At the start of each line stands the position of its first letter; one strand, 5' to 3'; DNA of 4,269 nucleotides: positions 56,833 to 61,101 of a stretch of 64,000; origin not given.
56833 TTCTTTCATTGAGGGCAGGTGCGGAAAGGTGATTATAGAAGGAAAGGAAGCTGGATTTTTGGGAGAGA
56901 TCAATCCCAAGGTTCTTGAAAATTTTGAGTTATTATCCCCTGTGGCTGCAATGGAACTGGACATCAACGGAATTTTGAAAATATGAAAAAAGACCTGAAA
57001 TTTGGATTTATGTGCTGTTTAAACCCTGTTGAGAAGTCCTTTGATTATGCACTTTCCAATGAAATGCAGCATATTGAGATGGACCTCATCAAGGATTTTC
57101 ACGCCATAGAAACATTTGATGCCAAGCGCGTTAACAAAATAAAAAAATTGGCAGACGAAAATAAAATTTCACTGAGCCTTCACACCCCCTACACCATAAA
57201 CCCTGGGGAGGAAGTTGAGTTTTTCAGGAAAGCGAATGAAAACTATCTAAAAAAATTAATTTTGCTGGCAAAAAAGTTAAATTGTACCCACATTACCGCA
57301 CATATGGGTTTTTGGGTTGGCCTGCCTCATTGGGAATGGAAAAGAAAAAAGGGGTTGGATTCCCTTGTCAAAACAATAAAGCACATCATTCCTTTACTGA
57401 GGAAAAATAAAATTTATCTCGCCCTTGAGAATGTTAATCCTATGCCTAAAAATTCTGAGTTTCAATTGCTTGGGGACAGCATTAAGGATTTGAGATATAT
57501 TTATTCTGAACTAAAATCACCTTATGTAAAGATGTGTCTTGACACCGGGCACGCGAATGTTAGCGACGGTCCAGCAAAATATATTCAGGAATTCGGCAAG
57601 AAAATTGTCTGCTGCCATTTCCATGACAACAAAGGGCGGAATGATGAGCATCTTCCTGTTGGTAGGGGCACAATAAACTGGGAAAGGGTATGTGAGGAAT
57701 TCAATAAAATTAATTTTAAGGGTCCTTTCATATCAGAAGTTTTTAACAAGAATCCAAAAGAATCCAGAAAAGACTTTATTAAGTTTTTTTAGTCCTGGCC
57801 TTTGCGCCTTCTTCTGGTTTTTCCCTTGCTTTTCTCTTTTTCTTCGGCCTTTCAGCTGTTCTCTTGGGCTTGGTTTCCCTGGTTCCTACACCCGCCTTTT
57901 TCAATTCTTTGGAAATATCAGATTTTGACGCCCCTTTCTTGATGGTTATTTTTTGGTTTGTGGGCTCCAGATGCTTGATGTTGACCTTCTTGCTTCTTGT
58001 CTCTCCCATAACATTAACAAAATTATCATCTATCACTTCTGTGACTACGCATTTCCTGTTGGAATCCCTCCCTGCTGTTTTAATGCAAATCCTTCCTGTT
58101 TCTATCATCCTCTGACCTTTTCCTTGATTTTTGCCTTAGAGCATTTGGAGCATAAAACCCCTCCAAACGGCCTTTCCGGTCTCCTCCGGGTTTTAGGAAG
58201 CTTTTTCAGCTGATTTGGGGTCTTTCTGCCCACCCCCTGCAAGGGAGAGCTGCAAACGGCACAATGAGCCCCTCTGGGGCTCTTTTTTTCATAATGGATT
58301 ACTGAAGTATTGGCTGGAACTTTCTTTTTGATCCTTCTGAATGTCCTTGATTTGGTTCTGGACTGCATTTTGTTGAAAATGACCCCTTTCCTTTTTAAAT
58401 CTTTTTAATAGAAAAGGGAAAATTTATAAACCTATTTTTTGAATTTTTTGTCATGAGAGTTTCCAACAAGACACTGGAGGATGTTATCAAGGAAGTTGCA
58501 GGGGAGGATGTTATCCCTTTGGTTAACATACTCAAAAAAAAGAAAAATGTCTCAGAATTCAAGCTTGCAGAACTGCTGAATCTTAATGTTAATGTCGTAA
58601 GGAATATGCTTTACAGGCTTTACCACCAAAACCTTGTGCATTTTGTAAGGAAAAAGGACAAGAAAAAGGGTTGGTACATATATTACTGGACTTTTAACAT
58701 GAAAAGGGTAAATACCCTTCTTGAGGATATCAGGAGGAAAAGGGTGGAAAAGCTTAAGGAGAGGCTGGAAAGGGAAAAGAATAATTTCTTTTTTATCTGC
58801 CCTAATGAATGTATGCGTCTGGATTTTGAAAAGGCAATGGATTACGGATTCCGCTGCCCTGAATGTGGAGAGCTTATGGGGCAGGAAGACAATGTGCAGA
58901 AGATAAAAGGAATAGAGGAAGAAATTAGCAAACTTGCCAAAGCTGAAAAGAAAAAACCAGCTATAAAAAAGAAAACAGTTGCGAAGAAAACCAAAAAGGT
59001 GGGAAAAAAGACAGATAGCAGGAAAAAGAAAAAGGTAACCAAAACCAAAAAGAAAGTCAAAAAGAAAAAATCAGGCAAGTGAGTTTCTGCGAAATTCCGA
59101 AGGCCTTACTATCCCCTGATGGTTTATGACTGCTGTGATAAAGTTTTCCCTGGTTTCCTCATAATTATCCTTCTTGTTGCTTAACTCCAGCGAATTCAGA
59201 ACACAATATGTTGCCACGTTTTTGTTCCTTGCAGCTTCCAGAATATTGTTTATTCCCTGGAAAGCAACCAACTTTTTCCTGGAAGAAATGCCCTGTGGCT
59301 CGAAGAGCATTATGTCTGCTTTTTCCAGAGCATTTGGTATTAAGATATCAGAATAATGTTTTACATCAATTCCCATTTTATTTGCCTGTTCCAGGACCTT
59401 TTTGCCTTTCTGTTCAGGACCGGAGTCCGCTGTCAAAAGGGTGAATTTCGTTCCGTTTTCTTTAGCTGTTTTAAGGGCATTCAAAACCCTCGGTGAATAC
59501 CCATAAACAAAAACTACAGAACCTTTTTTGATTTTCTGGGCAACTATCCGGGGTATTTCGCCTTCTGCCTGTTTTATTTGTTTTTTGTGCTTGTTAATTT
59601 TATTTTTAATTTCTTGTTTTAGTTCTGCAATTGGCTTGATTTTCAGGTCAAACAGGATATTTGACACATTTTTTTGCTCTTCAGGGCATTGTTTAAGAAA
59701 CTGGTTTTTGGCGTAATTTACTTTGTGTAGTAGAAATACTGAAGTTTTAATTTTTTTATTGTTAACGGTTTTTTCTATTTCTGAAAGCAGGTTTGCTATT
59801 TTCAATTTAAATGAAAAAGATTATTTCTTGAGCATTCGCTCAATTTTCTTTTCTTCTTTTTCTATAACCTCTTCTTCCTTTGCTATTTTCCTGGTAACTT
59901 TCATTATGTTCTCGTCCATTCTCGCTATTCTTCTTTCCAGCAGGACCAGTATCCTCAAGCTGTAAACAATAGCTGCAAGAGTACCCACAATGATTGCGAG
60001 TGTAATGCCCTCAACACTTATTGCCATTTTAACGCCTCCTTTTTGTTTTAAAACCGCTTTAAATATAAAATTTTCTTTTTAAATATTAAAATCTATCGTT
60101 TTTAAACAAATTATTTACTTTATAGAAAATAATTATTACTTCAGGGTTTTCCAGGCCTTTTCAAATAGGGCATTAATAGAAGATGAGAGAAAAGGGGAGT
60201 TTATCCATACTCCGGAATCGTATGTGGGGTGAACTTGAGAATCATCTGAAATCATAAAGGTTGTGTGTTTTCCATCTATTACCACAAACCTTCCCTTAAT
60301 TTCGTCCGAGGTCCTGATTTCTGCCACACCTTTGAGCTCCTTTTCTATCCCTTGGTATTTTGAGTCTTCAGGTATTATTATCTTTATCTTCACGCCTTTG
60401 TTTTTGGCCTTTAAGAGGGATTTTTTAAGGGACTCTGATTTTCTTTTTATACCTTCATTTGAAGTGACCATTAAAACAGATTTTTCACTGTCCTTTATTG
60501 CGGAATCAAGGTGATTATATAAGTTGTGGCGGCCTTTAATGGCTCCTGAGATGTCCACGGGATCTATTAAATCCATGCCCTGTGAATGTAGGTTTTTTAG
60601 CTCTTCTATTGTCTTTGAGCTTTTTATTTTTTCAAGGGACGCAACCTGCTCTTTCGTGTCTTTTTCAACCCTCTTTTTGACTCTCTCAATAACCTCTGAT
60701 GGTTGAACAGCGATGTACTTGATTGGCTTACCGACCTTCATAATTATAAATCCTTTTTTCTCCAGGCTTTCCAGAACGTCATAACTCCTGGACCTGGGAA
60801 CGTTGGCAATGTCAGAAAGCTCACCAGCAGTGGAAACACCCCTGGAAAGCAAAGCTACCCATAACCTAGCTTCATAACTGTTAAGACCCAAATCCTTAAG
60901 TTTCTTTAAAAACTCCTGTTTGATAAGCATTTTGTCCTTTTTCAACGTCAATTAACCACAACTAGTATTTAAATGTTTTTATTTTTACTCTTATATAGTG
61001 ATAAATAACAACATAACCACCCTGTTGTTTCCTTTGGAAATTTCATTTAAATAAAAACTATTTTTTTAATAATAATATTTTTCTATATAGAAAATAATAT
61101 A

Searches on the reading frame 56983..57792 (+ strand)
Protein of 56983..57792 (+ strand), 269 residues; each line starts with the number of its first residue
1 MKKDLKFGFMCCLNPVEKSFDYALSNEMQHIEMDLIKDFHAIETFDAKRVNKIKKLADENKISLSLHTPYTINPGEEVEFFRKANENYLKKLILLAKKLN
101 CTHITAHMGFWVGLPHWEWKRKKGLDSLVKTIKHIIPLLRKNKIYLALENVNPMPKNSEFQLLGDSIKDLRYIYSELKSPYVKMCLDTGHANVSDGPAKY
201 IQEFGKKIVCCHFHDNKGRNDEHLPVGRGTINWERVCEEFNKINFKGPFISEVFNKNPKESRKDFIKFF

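Call 34: search_protein_families(library=pfam, proteins=[window:56983-57792:+])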
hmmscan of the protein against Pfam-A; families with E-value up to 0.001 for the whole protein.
window:56983-57792:+ (269 aa): 1 family
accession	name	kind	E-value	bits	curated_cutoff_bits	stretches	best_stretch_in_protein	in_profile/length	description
PF01261.30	AP_endonuc_2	-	2.1e-40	139.4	31.1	1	21-260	2-237/249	Xylose isomerase-like TIM barrel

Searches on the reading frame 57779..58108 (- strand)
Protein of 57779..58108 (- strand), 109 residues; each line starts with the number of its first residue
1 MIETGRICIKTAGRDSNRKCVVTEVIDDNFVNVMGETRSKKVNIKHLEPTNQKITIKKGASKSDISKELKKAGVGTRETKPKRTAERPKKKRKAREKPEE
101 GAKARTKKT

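Call 34: search_protein_families(library=pfam, proteins=[window:57779-58108:-])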
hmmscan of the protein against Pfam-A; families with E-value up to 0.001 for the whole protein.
window:57779-58108:- (109 aa): 1 family
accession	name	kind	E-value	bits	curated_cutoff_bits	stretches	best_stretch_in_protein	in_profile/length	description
PF00467.35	KOW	-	4.9e-05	23.4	22.3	1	5-33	2-31/32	KOW motif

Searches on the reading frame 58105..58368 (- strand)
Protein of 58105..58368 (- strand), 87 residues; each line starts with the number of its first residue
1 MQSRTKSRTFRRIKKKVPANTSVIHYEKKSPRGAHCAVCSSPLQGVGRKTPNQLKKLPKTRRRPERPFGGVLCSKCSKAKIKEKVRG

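Call 34: search_protein_families(library=pfam, proteins=[window:58105-58368:-])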
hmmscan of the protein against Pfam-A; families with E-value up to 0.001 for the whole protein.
window:58105-58368:- (87 aa): 1 family
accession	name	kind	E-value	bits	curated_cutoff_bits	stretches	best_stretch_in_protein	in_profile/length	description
PF01199.23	Ribosomal_L34e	-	4.7e-20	72.1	27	1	6-84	14-92/94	Ribosomal protein L34e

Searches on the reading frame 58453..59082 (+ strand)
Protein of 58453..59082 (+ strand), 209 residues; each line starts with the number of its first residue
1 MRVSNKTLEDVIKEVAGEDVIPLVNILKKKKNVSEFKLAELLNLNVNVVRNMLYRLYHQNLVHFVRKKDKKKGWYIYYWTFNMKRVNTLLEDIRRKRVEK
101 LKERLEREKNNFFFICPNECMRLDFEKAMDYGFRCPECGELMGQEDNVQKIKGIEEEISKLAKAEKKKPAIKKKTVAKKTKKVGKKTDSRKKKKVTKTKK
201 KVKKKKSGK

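Call 5: search_protein_families(library=pfam, proteins=[window:58453-59082:+])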
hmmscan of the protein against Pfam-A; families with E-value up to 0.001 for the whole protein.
window:58453-59082:+ (209 aa): 1 family
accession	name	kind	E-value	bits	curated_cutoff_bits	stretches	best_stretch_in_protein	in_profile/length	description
PF02002.24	TFIIE_alpha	-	1.1e-18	67.5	22.9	1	8-110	3-105/105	TFIIE alpha subunit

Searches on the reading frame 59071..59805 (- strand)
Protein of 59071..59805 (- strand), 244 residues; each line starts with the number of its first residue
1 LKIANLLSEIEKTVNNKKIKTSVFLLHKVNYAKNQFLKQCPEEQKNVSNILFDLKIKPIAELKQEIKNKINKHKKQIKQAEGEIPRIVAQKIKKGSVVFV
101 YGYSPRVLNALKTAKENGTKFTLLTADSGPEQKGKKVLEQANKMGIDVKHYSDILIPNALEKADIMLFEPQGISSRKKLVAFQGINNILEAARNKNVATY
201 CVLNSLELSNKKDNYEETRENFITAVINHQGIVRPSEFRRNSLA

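Call 5: search_protein_families(library=pfam, proteins=[window:59071-59805:-])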
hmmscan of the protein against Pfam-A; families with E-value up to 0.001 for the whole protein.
window:59071-59805:- (244 aa): 1 family
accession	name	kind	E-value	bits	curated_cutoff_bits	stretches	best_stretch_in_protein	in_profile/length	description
PF01008.23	IF-2B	-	6.9e-17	62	22.4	1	56-214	68-226/280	Initiation factor 2 subunit family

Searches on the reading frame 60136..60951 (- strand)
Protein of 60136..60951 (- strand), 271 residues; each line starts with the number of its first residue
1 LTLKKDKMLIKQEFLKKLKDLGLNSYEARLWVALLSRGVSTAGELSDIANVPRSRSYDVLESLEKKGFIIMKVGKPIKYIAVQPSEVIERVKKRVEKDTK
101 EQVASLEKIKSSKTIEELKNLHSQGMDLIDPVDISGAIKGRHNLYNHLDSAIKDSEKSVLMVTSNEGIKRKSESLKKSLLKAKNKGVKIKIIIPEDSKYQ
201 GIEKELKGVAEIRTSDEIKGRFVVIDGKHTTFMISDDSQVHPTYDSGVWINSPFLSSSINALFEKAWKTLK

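Call 5: search_protein_families(library=pfam, proteins=[window:60136-60951:-])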
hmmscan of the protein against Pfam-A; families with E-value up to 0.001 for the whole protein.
window:60136-60951:- (271 aa): 4 families
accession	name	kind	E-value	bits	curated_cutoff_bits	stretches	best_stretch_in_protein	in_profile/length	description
PF01978.25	TrmB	-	9.7e-21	73.8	25.6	1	18-84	1-67/68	Sugar-specific transcriptional regulator TrmB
PF11495.14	Regulator_TrmB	-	1e-06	28.6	22.2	1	138-269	5-131/233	Archaeal transcriptional regulator TrmB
PF13091.12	PLDc_2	-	9.5e-05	22.7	27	1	150-265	3-130/132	PLD-like domain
PF24217.1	DUF7436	-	0.00076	19.9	34.2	0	146-268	18-148/153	Family of unknown function (DUF7436)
